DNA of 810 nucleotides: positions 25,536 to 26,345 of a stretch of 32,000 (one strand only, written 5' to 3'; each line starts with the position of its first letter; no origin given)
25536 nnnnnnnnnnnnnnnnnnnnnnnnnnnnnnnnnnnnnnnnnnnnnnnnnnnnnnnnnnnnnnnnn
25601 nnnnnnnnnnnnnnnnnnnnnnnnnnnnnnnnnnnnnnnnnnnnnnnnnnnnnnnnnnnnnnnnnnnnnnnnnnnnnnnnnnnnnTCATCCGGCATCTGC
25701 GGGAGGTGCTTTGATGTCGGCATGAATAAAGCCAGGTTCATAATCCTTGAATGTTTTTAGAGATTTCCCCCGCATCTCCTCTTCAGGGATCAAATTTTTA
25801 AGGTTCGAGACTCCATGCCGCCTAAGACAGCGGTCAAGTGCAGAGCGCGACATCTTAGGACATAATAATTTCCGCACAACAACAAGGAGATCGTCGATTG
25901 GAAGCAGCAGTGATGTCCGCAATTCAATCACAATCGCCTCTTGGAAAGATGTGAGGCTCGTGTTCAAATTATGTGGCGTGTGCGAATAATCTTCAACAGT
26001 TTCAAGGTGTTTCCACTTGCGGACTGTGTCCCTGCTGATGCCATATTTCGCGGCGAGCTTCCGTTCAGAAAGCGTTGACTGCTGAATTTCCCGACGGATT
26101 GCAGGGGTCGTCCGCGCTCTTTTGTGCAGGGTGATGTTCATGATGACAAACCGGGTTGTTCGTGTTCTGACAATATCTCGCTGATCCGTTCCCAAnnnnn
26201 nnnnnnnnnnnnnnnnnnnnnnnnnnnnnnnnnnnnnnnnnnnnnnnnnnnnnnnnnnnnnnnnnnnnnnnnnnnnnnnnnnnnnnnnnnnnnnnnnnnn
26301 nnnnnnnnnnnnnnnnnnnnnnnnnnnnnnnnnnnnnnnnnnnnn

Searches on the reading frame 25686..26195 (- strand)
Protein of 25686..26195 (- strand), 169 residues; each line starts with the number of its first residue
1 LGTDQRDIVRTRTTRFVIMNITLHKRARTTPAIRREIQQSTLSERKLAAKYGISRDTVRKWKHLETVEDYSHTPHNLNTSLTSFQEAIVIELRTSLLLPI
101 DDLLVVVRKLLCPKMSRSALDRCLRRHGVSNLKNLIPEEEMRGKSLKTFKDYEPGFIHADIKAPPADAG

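Call 92: search_protein_families(library=pfam, proteins=[window:25686-26195:-], max_evalue=0.001)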
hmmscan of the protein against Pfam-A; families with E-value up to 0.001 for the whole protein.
window:25686-26195:- (169 aa): 3 families
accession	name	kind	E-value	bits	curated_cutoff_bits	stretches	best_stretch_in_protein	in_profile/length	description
PF13518.12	HTH_28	-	0.00027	21.4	25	1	43-63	16-34/52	Helix-turn-helix domain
PF13384.12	HTH_23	-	0.00085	19.5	24.6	0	42-63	18-39/50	Homeodomain-like domain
PF00392.27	GntR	-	0.00092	19.3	27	0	40-60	22-43/64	Bacterial regulatory proteins, gntR family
